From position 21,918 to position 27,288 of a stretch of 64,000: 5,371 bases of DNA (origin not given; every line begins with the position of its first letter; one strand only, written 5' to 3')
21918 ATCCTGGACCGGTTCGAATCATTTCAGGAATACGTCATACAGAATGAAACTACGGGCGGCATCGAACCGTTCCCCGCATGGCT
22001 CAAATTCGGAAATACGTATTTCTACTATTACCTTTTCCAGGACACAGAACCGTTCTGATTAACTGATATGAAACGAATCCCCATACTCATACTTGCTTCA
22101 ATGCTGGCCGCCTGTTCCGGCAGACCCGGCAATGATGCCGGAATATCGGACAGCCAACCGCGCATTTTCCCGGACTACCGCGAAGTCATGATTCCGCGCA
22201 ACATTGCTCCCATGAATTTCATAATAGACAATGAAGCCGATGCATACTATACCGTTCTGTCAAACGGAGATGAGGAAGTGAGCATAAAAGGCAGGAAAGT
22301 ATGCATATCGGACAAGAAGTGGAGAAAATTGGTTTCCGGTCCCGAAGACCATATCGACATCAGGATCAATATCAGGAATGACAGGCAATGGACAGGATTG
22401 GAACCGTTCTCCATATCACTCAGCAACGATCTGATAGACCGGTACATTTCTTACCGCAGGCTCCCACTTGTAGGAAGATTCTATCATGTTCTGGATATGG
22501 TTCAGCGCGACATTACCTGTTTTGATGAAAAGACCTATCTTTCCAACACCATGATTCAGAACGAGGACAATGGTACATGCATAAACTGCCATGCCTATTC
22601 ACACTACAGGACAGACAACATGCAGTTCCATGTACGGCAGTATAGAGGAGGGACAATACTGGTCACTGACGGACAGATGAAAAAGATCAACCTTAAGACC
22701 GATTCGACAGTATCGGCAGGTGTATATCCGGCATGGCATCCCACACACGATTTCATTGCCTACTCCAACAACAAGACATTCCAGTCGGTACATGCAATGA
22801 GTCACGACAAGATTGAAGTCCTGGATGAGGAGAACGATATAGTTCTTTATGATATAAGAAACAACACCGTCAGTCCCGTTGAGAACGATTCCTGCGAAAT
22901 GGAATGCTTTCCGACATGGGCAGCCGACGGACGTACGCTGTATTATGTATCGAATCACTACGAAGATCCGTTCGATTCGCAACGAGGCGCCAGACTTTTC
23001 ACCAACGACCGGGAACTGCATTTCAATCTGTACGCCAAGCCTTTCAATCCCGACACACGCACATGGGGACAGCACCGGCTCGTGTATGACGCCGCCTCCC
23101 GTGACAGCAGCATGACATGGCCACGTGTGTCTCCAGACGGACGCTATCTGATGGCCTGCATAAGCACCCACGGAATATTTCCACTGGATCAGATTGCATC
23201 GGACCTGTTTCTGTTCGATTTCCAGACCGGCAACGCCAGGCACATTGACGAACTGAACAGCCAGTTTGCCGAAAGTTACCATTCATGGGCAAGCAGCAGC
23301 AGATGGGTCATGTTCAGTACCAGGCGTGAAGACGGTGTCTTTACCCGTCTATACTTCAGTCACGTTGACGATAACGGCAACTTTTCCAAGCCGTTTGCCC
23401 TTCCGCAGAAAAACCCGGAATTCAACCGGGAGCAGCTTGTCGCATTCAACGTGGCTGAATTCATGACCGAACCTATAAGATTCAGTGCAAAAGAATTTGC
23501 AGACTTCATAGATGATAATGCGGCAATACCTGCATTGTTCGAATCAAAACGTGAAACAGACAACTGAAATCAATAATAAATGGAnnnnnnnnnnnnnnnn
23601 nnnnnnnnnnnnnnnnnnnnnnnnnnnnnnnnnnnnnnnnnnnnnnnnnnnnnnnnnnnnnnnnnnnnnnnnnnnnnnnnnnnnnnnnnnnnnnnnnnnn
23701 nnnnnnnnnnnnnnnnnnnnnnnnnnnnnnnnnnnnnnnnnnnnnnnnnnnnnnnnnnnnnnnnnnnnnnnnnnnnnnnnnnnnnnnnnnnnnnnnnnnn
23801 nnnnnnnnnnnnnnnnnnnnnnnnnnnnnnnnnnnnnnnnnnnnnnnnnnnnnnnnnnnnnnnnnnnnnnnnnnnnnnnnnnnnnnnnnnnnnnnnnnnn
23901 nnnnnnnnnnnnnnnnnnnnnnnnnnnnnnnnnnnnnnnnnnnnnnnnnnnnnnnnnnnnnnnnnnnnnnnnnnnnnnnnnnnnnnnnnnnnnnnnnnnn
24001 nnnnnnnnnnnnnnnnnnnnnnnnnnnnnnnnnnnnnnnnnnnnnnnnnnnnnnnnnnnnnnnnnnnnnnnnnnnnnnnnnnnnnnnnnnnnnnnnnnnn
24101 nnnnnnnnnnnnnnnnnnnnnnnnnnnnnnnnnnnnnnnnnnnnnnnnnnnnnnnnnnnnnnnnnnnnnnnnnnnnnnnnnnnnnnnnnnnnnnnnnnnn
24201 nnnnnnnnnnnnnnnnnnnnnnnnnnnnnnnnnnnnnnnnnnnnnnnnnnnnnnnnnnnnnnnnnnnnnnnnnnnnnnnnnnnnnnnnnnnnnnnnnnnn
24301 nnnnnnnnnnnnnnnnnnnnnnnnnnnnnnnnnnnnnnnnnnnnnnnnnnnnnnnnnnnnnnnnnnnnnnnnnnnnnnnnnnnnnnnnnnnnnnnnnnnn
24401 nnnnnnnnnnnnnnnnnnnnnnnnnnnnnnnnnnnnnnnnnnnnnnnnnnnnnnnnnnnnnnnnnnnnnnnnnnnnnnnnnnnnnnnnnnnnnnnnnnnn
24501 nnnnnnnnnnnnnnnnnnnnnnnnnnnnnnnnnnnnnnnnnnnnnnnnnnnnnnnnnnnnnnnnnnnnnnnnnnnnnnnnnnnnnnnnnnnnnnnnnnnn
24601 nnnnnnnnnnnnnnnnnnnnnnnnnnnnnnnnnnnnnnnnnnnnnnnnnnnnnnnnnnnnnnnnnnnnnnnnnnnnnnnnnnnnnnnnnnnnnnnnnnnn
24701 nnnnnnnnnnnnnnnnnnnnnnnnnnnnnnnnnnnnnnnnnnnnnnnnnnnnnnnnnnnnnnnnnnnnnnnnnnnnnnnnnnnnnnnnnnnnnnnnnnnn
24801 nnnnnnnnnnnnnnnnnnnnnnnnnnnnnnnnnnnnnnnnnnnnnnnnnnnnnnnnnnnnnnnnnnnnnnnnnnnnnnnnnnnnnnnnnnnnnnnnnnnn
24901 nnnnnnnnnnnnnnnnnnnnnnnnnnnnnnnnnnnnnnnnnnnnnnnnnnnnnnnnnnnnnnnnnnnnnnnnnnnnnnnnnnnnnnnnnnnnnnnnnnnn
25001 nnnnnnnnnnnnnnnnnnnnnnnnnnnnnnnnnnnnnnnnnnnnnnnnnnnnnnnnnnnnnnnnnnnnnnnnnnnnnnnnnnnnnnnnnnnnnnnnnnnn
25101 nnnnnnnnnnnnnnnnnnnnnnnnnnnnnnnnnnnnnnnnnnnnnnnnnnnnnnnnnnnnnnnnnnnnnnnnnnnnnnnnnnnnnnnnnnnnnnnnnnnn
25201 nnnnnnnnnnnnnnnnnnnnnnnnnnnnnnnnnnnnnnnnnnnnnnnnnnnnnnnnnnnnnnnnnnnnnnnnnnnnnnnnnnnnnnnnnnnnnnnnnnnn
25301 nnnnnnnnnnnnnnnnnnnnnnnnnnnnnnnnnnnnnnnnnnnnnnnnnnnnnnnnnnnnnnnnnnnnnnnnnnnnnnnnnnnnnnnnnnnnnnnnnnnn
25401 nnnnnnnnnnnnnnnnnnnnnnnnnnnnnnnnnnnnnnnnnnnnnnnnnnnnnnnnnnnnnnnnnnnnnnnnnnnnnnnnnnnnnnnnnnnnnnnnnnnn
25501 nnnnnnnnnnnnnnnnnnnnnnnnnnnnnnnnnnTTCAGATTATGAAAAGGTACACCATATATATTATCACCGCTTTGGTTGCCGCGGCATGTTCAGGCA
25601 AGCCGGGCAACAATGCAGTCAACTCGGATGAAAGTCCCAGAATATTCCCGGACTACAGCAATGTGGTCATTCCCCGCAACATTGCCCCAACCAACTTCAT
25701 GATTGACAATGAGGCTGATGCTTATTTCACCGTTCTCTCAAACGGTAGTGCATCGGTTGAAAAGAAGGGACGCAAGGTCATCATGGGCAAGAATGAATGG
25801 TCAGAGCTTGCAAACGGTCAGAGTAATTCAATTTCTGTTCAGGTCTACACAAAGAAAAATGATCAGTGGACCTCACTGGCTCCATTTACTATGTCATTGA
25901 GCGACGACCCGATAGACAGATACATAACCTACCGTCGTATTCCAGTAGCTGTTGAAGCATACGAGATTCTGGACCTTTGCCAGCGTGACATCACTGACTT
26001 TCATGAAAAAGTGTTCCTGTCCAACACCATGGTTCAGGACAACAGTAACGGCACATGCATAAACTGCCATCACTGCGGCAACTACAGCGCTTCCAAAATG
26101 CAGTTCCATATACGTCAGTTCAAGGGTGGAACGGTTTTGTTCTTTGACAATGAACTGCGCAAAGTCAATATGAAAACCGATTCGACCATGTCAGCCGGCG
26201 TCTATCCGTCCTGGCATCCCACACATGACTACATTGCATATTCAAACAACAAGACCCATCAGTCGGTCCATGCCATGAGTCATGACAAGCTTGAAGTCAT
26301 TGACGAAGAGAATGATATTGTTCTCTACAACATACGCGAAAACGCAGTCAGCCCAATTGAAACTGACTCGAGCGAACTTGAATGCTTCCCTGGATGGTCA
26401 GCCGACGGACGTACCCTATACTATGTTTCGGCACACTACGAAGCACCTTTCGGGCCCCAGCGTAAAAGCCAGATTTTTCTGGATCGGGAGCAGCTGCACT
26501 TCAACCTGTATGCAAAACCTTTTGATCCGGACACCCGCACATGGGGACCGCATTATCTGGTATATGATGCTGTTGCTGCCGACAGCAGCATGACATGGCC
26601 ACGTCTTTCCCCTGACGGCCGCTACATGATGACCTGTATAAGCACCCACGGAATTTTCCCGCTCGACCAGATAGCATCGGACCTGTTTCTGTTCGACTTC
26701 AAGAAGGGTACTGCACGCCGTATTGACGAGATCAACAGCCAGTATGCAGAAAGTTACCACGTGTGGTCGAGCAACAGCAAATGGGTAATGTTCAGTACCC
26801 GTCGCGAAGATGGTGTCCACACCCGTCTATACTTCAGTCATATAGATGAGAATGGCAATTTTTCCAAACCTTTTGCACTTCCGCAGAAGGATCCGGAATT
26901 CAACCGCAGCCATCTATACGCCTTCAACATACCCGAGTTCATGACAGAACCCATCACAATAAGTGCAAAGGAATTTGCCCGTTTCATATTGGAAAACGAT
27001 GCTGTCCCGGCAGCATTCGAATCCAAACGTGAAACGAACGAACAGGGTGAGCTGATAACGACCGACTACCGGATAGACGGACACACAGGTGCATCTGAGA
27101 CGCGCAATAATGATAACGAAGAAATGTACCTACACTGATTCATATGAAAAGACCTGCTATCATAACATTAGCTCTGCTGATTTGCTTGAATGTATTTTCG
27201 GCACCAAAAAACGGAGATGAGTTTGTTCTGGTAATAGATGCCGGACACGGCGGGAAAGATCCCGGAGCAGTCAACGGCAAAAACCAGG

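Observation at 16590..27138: Three tandem, diverged copies of a two-gene cassette: polytopic membrane protein plus CXXCH beta-propeller lipoprotein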

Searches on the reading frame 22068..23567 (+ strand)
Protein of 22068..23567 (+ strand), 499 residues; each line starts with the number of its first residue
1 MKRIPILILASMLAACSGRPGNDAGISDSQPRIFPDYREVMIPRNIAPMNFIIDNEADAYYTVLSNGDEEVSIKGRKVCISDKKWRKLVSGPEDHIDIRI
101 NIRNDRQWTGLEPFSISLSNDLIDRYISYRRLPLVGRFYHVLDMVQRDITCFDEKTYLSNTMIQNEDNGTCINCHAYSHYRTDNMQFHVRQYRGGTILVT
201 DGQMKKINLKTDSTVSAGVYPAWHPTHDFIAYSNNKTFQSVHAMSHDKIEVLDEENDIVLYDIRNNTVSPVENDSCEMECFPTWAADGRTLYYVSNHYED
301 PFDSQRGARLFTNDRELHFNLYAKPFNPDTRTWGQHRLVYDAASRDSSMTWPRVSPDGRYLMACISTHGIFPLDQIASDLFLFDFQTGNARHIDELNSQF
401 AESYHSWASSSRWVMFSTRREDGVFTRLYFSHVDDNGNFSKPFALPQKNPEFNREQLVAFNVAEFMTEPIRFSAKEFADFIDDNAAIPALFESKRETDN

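Call 3: search_protein_families(library=pfam, proteins=[window:22068-23567:+], max_evalue=0.1)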
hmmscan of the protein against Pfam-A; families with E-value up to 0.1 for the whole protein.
window:22068-23567:+ (499 aa): 4 families
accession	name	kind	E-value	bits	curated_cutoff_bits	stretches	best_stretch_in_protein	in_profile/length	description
PF07676.18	PD40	-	2.9e-10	40.2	20.9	1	281-297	13-29/38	WD40-like Beta Propeller Repeat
PF02897.21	Peptidase_S9_N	-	9.6e-05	21.7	24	1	254-437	148-312/414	Prolyl oligopeptidase, N-terminal beta-propeller domain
PF13418.12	Kelch_4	-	0.0048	17.2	21.6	0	370-388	21-39/49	Galactose oxidase, central domain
PF18509.6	MCR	-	0.0086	16.1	30.4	0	167-175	13-24/30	Magnetochrome domain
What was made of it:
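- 22068..23567 (+): B2, propeller lipoprotein (499 aa). It lacks the C-terminal tail of roughly 25-35 aa seen in B1 and B3. PD40 E 2.9e-10 (call 3).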

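Call 4: search_protein_families(library=ncbifam, proteins=[window:22068-23567:+], max_evalue=0.1)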
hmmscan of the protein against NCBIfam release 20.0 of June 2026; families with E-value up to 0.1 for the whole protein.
window:22068-23567:+ (499 aa): 3 families
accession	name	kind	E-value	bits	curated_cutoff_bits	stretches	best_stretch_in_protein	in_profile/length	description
NF053518.1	DipepPtdsDpp5Prph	equivalog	1.1e-06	27.5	900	1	222-315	201-284/655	dipeptidyl-peptidase Dpp5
TIGR02800.1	propeller_TolB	equivalog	2e-06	27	343.15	1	344-434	320-398/418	Tol-Pal system beta propeller repeat protein TolB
NF002183.0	PRK01029.1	equivalog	0.0006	19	405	1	311-419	297-390/429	Tol-Pal system protein TolB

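Call 78: search_protein_families(library=padloc, proteins=[window:22068-23567:+], max_evalue=0.01)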
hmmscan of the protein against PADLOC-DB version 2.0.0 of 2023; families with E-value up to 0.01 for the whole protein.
window:22068-23567:+ (499 aa): 0 families

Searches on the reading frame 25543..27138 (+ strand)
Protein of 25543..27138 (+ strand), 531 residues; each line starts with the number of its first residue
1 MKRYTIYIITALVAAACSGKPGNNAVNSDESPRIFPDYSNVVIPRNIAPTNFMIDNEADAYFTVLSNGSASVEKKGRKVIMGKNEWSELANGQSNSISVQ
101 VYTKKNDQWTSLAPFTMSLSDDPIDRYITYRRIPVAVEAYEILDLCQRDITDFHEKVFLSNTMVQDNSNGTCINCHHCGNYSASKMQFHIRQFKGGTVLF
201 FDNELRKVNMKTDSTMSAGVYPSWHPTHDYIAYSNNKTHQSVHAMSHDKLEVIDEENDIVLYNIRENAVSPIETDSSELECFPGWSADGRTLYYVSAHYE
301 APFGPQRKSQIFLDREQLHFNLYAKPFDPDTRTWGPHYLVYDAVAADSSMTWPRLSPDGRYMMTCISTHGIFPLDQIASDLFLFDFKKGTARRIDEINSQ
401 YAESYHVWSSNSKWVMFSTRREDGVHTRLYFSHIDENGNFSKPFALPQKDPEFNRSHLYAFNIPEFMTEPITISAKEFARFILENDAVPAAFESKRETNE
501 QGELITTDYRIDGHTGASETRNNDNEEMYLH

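Call 3: search_protein_families(library=pfam, proteins=[window:25543-27138:+], max_evalue=0.1)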
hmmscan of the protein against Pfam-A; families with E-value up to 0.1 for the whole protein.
window:25543-27138:+ (531 aa): 2 families
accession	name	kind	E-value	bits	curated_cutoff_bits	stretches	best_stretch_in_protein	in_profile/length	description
PF07676.18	PD40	-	1.9e-11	44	20.9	2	274-296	5-27/38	WD40-like Beta Propeller Repeat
PF13418.12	Kelch_4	-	0.092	13.1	21.6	0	371-394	21-44/49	Galactose oxidase, central domain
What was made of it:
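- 25543..27138 (+): B3, propeller lipoprotein (531 aa). It is the conserved last B of the array. PD40 E 1.9e-11 (call 3).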

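Call 4: search_protein_families(library=ncbifam, proteins=[window:25543-27138:+], max_evalue=0.1)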
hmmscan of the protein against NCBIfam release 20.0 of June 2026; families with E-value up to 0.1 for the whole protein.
window:25543-27138:+ (531 aa): 2 families
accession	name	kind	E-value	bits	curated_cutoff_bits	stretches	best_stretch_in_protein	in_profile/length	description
NF053518.1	DipepPtdsDpp5Prph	equivalog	3.6e-06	25.8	900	1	223-300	201-270/655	dipeptidyl-peptidase Dpp5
TIGR02800.1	propeller_TolB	equivalog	9.2e-05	21.5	343.15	0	349-432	324-395/418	Tol-Pal system beta propeller repeat protein TolB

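Call 78: search_protein_families(library=padloc, proteins=[window:25543-27138:+], max_evalue=0.01)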
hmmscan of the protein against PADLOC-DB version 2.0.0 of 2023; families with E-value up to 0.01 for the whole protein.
window:25543-27138:+ (531 aa): 0 families
